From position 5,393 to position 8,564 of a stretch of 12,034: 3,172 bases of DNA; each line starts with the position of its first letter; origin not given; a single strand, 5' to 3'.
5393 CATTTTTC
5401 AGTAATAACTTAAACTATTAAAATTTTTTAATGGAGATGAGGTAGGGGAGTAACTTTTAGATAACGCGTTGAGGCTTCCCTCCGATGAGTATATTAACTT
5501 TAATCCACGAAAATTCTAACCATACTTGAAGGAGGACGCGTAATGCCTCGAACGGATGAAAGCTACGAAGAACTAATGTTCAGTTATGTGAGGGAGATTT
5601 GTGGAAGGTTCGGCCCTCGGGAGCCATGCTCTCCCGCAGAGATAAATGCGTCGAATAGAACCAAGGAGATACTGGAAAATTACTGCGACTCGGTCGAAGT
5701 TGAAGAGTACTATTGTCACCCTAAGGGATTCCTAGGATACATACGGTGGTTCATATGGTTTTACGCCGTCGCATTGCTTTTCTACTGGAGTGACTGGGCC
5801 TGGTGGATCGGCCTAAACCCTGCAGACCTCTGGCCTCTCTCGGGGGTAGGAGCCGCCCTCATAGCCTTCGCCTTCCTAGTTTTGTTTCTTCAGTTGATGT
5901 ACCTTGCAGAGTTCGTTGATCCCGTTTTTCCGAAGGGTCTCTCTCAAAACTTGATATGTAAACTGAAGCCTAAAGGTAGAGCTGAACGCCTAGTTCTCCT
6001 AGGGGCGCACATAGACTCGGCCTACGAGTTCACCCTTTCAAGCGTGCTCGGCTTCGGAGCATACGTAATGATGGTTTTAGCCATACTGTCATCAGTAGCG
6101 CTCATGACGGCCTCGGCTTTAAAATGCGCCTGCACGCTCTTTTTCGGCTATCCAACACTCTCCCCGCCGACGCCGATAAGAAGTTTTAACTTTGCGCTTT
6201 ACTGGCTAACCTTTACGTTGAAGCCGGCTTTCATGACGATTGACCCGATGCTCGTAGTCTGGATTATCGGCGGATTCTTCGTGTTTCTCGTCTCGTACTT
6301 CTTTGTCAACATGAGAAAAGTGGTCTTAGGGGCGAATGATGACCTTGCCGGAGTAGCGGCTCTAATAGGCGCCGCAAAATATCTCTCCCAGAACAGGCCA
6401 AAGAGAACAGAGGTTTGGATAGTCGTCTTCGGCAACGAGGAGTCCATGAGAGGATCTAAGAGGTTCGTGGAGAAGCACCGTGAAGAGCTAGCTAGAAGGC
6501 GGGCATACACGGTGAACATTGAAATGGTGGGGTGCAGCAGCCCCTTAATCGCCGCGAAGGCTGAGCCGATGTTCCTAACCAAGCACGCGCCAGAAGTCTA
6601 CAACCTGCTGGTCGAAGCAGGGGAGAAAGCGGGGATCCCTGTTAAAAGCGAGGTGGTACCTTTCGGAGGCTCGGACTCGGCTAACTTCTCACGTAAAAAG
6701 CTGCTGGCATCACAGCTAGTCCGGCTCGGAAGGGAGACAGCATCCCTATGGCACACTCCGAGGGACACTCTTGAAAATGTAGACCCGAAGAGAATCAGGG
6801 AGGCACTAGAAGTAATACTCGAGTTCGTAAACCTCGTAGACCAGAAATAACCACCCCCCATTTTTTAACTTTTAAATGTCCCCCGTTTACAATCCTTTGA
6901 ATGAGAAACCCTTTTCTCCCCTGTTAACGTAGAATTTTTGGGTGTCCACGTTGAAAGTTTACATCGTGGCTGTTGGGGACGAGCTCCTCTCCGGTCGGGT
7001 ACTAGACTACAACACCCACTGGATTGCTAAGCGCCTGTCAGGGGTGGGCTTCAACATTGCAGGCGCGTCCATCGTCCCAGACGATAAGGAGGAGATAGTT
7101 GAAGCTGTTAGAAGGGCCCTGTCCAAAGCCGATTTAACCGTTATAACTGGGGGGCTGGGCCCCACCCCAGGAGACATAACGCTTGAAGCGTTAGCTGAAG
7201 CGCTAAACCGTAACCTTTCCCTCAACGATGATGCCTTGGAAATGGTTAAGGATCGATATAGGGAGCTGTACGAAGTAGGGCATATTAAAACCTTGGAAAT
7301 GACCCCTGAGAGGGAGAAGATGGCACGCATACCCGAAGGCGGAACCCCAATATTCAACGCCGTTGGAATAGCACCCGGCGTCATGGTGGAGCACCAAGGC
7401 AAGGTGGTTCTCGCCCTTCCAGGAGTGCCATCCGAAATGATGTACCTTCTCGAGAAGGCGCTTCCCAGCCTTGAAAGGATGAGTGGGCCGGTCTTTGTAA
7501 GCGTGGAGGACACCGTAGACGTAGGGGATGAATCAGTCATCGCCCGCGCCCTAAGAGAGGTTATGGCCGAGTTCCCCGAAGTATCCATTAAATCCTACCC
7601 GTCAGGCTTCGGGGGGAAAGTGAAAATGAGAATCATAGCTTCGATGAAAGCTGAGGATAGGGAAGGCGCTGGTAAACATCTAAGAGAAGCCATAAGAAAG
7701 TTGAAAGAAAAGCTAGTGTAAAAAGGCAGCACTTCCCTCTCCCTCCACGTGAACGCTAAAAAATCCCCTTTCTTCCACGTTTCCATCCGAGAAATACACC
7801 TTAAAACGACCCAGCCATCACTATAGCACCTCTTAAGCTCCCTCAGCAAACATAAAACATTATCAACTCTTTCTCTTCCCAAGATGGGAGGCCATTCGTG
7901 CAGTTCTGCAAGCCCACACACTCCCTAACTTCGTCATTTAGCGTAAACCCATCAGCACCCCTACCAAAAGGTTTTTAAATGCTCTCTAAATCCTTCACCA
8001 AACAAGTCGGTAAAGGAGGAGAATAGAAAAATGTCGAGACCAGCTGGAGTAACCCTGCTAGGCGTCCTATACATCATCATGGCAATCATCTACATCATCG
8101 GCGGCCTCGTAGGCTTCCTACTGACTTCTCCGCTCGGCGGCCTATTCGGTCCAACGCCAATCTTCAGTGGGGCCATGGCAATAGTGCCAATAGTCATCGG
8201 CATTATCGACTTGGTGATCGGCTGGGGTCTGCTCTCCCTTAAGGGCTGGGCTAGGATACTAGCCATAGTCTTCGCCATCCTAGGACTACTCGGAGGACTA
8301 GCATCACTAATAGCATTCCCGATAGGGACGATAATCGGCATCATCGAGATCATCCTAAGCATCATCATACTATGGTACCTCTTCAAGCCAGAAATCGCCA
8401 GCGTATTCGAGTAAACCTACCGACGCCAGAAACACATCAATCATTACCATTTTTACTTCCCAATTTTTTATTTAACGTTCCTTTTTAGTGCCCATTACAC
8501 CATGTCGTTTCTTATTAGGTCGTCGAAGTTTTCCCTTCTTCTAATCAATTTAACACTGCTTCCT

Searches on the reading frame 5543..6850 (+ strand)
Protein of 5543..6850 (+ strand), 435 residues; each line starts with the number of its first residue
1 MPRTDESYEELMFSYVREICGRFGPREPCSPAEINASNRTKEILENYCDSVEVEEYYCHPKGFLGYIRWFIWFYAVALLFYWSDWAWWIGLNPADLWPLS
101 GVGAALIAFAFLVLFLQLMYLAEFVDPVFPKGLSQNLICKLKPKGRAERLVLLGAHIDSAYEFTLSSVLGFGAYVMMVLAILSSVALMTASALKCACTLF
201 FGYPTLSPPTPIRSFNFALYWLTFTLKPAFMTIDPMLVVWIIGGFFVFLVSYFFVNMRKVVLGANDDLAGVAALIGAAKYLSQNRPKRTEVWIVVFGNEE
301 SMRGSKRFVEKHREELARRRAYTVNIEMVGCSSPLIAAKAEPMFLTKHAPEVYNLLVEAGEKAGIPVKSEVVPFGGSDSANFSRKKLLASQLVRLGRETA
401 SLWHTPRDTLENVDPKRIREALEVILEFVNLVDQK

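Call 4: search_protein_families(library=pfam, proteins=[window:5543-6850:+])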
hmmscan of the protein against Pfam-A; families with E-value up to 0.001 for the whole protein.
window:5543-6850:+ (435 aa): 4 families
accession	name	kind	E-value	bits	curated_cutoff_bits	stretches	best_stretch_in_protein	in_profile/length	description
PF04389.22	Peptidase_M28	-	1.7e-23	83.8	21.3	1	263-429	29-193/193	Peptidase family M28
PF01546.33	Peptidase_M20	-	4e-09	37.1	24.6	1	263-429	32-204/206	Peptidase family M20/M25/M40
PF05343.19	Peptidase_M42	-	1.8e-05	24.4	23.2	1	243-385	111-258/292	M42 glutamyl aminopeptidase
PF16254.10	DUF4910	-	0.00091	18.6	26.6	0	264-434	83-246/247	Domain of unknown function (DUF4910)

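Call 5: search_protein_families(library=ncbifam, proteins=[window:5543-6850:+])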
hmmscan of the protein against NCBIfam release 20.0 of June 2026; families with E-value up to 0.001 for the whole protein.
window:5543-6850:+ (435 aa): 3 families
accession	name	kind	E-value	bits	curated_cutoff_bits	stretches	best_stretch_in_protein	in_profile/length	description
NF003976.0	PRK05469.1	subfamily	0.00014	20.9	255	1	261-330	137-203/409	tripeptide aminopeptidase PepT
TIGR01883.1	PepT-like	hypoth_equivalog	0.00018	20.6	274.25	0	259-311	94-146/361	peptidase T-like protein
NF009920.0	PRK13381.1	subfamily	0.00069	18.5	293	0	260-325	139-201/412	peptidase T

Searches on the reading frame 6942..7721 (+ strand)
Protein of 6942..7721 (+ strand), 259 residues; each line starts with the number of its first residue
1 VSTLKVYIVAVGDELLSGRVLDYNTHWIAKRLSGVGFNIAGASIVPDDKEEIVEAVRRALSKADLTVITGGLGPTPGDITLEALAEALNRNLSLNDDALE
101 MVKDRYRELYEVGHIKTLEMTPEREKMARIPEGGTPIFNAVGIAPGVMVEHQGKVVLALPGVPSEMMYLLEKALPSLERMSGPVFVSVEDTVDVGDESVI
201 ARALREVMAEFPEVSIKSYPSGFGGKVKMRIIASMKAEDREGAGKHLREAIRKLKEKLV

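Call 4: search_protein_families(library=pfam, proteins=[window:6942-7721:+])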
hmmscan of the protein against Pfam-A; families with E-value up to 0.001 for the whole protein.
window:6942-7721:+ (259 aa): 2 families
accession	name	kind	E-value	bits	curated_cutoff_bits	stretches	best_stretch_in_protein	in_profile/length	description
PF00994.29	MoCF_biosynth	-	5.7e-37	127.1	26.6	1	8-178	2-143/144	Probable molybdopterin binding domain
PF24102.1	FLAD1_M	-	1.4e-06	28.4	27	1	196-252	12-70/78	FAD synthase, middle domain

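Call 5: search_protein_families(library=ncbifam, proteins=[window:6942-7721:+])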
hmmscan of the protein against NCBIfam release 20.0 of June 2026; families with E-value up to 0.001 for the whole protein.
window:6942-7721:+ (259 aa): 14 families
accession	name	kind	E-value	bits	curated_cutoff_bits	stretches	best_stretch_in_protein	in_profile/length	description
NF002291.0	PRK01215.1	equivalog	1.4e-67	227.6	293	1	3-257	3-252/264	nicotinamide mononucleotide deamidase-related protein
NF002977.0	PRK03670.1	equivalog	4.9e-51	173.6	305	1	7-249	4-243/252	competence damage-inducible protein A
NF001813.0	PRK00549.1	equivalog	3.5e-45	154.7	379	1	7-255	4-247/414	competence/damage-inducible protein A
TIGR00200.1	cinA_nterm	subfamily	7.2e-40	136.9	243.15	1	4-249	2-240/414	CinA family nicotinamide mononucleotide deamidase-related protein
TIGR00177.1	molyb_syn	domain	2.4e-26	92.5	85.35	1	4-173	2-145/148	molybdenum cofactor synthesis domain-containing protein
NF002978.0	PRK03673.1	equivalog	3.3e-23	82.2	496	1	4-177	2-169/398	nicotinamide mononucleotide deamidase-related protein YfaY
NF002947.1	PRK03604.1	equivalog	1.5e-12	47.4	285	1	6-93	148-236/301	bifunctional molybdenum cofactor biosynthesis protein MoaC/MoaB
NF011067.0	PRK14497.1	equivalog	5e-12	45.2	536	1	3-72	179-255/546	putative molybdopterin biosynthesis protein MoeA/unknown domain fusion protein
NF011068.0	PRK14498.1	equivalog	5.5e-11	41.2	534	1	8-86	198-276/647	molybdopterin biosynthesis protein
TIGR02667.1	moaB_proteo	equivalog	1.9e-07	30.9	222.4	1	21-92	20-93/163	molybdenum cofactor biosynthesis protein B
NF045515.2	Glp_gephyrin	equivalog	2e-07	30.1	475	1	8-86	186-264/403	molybdotransferase-like divisome protein Glp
NF007960.1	PRK10680.1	equivalog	5e-07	28.8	440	1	9-85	186-262/401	molybdopterin molybdotransferase MoeA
NF006932.0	PRK09417.1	equivalog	1.5e-06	27.8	158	1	1-92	1-96/193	molybdopterin adenylyltransferase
NF050098.1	MoeA_actino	exception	1.7e-05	23.8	560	1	8-76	186-254/400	molybdopterin molybdotransferase MoeA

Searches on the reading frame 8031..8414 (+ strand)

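Call 4: search_protein_families(library=pfam, proteins=[window:8031-8414:+])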
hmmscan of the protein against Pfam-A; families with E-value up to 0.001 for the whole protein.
window:8031-8414:+ (127 aa): 1 family
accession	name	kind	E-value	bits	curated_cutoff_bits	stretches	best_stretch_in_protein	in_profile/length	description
PF23636.1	DUF7144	-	6.6e-06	26.7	27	1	7-118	2-111/115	Domain of unknown function (DUF7144)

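Call 5: search_protein_families(library=ncbifam, proteins=[window:8031-8414:+])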
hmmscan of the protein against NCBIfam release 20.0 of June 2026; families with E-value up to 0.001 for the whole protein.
window:8031-8414:+ (127 aa): 0 families
